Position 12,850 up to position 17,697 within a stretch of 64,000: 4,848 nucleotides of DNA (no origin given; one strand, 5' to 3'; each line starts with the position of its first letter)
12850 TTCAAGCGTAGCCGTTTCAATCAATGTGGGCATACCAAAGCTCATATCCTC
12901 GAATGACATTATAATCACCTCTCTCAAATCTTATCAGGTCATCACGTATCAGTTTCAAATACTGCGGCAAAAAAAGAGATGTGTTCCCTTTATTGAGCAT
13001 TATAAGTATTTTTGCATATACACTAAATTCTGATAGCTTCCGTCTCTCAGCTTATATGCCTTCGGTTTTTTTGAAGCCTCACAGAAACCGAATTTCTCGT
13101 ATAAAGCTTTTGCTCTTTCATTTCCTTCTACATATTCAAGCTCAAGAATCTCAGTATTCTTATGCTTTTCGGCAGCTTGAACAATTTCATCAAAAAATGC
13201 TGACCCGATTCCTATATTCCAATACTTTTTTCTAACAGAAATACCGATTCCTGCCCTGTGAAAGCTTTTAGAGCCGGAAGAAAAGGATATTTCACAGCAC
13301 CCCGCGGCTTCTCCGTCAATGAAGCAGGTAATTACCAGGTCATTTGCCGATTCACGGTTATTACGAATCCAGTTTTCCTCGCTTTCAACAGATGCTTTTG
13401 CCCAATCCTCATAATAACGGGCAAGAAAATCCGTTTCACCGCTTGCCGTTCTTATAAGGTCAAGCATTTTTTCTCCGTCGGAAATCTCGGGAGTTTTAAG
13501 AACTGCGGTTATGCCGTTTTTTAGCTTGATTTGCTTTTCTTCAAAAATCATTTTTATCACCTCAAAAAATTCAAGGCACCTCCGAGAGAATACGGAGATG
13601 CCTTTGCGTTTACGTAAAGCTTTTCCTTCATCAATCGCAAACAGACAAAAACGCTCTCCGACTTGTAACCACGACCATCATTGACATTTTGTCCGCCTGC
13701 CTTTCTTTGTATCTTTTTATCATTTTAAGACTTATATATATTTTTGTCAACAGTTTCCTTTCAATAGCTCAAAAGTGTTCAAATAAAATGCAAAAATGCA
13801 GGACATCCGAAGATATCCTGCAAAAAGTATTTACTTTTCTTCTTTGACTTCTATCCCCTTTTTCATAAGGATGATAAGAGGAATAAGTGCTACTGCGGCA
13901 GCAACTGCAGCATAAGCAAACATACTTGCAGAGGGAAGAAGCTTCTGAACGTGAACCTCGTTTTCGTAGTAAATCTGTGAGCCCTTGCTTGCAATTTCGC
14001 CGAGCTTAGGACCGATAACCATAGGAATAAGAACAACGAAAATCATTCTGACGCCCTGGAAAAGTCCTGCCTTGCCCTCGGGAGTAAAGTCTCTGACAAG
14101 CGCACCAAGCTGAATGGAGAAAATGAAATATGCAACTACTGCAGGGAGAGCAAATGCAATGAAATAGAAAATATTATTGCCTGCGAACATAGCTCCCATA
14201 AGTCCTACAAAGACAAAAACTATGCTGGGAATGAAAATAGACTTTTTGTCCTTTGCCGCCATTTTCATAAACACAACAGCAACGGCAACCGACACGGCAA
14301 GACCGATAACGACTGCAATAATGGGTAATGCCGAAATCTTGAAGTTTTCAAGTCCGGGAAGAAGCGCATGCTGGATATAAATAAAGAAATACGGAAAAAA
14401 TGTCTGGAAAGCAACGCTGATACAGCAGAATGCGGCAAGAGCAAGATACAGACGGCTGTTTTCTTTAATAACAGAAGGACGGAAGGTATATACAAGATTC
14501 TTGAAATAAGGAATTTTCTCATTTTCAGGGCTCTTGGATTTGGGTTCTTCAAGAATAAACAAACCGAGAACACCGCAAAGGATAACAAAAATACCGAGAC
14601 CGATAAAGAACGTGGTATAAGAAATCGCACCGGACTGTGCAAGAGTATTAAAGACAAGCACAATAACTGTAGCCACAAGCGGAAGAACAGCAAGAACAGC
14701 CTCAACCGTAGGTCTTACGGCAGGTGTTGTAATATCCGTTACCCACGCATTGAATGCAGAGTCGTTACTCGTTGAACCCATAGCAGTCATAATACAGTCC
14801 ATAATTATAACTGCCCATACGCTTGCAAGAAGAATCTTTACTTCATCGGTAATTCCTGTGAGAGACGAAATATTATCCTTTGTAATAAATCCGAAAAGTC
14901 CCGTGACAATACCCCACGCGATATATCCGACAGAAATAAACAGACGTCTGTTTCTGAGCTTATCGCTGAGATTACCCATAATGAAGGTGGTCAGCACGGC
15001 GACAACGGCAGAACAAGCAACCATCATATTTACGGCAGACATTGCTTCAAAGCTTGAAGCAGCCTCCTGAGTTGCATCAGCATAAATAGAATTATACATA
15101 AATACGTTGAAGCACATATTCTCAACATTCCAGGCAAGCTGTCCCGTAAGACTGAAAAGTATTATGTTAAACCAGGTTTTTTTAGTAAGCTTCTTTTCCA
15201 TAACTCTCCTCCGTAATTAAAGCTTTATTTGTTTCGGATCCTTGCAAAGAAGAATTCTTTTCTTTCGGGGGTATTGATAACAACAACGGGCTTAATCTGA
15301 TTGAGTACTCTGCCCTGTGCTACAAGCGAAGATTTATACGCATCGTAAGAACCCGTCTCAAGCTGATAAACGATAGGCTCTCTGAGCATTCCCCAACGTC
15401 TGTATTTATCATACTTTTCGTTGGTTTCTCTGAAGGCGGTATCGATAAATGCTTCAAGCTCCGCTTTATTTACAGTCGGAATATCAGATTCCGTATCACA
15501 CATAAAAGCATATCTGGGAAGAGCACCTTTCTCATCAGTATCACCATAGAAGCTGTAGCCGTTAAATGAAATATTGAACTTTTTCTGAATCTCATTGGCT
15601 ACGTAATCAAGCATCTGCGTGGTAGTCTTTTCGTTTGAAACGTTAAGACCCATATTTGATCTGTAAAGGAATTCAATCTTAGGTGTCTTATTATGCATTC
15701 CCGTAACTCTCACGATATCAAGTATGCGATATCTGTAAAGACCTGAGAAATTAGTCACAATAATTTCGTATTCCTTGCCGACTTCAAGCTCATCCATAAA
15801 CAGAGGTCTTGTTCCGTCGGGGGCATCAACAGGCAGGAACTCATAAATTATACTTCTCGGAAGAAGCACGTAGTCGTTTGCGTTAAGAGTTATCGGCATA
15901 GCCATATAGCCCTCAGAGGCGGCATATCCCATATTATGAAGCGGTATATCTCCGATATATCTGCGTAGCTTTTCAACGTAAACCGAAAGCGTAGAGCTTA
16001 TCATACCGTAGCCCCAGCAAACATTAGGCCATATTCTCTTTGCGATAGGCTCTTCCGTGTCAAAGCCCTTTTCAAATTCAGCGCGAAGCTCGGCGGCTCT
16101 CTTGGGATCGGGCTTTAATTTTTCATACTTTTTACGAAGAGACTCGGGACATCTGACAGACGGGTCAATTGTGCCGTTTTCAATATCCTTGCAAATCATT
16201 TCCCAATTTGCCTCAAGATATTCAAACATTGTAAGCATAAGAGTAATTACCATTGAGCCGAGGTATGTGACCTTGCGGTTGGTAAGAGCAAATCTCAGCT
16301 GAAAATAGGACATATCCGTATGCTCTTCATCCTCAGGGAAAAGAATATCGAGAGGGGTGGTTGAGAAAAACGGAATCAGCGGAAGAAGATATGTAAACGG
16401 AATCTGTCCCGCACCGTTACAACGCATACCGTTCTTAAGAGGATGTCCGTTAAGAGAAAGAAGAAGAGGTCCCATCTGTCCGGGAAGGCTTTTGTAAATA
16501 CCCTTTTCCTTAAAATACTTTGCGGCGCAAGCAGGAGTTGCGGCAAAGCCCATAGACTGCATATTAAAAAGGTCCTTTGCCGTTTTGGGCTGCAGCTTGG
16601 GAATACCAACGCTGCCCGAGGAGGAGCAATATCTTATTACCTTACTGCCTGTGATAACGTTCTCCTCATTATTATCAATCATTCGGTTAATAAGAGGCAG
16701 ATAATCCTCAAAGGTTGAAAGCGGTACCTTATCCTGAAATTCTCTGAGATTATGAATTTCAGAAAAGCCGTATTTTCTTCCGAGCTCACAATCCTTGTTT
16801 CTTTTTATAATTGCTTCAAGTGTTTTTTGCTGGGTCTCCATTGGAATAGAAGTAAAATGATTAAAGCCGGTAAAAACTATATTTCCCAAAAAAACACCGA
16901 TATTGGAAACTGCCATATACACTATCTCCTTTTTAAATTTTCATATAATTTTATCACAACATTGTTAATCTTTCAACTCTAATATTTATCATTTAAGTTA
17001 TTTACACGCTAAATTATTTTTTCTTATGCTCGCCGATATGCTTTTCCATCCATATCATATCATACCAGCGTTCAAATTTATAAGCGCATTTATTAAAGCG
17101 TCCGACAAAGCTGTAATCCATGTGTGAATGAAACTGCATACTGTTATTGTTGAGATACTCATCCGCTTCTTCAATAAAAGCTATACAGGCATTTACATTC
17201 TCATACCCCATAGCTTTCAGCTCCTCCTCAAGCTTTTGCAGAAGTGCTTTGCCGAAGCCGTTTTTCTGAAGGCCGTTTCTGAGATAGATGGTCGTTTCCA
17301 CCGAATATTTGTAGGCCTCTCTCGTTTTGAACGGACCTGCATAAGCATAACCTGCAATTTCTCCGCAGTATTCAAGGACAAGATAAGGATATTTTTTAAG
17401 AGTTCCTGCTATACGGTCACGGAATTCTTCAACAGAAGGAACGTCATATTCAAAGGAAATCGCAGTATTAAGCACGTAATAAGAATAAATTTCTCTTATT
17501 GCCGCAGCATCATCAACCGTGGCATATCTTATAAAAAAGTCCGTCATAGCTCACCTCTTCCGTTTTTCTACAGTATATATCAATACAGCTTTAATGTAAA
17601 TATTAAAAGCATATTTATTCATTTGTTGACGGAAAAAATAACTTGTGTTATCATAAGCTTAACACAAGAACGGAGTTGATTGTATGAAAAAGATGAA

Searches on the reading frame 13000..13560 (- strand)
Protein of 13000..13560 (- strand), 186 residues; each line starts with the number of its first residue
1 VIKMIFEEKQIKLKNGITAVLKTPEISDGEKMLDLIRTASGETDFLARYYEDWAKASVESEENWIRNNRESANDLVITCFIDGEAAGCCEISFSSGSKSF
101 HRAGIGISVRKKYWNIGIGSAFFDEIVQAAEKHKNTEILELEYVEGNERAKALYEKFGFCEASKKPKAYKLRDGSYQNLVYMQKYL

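Call 87: search_protein_families(library=pfam, proteins=[window:13000-13560:-], max_evalue=0.0001)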
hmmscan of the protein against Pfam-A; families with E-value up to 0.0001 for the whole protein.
window:13000-13560:- (186 aa): 5 families
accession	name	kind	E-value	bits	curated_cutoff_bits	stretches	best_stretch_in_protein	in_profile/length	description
PF00583.31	Acetyltransf_1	-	7.7e-15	55.6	20.7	1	46-159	9-116/116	Acetyltransferase (GNAT) family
PF13508.13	Acetyltransf_7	-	2.1e-09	38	27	1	77-159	6-82/84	Acetyltransferase (GNAT) domain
PF13302.13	Acetyltransf_3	-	8.4e-09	36.7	25.4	1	46-159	24-137/138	Acetyltransferase (GNAT) domain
PF13420.13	Acetyltransf_4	-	1.6e-05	25.4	24.3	1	27-170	7-145/155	Acetyltransferase (GNAT) domain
PF13673.13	Acetyltransf_10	-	3.4e-05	24.3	23.6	1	66-163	24-111/128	Acetyltransferase (GNAT) domain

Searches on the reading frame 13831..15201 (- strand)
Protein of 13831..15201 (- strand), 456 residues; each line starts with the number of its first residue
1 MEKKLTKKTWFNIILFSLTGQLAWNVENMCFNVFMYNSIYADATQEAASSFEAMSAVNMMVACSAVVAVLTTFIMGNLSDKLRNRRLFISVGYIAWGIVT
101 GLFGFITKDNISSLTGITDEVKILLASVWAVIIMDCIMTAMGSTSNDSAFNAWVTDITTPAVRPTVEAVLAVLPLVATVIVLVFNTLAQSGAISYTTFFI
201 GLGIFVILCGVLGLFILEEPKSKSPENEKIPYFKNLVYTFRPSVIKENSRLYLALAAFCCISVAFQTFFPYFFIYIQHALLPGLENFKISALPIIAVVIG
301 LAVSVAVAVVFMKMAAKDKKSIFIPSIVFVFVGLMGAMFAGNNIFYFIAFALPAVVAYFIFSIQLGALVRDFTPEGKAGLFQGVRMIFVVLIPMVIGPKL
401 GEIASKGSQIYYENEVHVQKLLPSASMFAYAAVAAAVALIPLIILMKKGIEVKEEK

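Call 87: search_protein_families(library=pfam, proteins=[window:13831-15201:-], max_evalue=0.0001)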
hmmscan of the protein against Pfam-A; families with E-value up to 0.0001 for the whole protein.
window:13831-15201:- (456 aa): 1 family
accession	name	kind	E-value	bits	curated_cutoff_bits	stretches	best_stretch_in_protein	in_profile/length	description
PF07690.21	MFS_1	-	6e-23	81.8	33.4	1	31-398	10-347/347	Major Facilitator Superfamily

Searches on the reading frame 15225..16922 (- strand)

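Call 87: search_protein_families(library=pfam, proteins=[window:15225-16922:-], max_evalue=0.0001)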
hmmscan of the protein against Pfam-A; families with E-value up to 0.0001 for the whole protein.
window:15225-16922:- (565 aa): 3 families
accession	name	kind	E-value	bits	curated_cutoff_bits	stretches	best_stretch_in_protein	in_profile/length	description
PF03321.19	GH3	-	9e-67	225.9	23.6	1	20-328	5-304/304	GH3 family N-terminal domain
PF23571.1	GH3_M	-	2.9e-25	88.6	23.6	1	351-421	1-75/75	GH3 family central domain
PF23572.1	GH3_C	-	6.6e-13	49.8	23.6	1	437-552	2-118/119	GH3 family C-terminal domain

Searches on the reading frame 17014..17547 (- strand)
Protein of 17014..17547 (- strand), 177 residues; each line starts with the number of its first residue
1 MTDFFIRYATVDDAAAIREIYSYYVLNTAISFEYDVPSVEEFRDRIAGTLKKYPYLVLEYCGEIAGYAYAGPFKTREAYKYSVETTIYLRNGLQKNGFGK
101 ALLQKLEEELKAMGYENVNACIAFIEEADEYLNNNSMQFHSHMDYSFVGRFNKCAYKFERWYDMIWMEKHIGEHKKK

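Call 87: search_protein_families(library=pfam, proteins=[window:17014-17547:-], max_evalue=0.0001)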
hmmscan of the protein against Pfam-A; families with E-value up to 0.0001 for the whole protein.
window:17014-17547:- (177 aa): 3 families
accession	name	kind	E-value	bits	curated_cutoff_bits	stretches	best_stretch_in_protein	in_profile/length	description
PF13420.13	Acetyltransf_4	-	5.7e-30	104.8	24.3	1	6-166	1-155/155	Acetyltransferase (GNAT) domain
PF00583.31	Acetyltransf_1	-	9.7e-09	36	20.7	1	34-140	16-111/116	Acetyltransferase (GNAT) family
PF13508.13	Acetyltransf_7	-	4.3e-05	24.2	27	1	54-118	4-65/84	Acetyltransferase (GNAT) domain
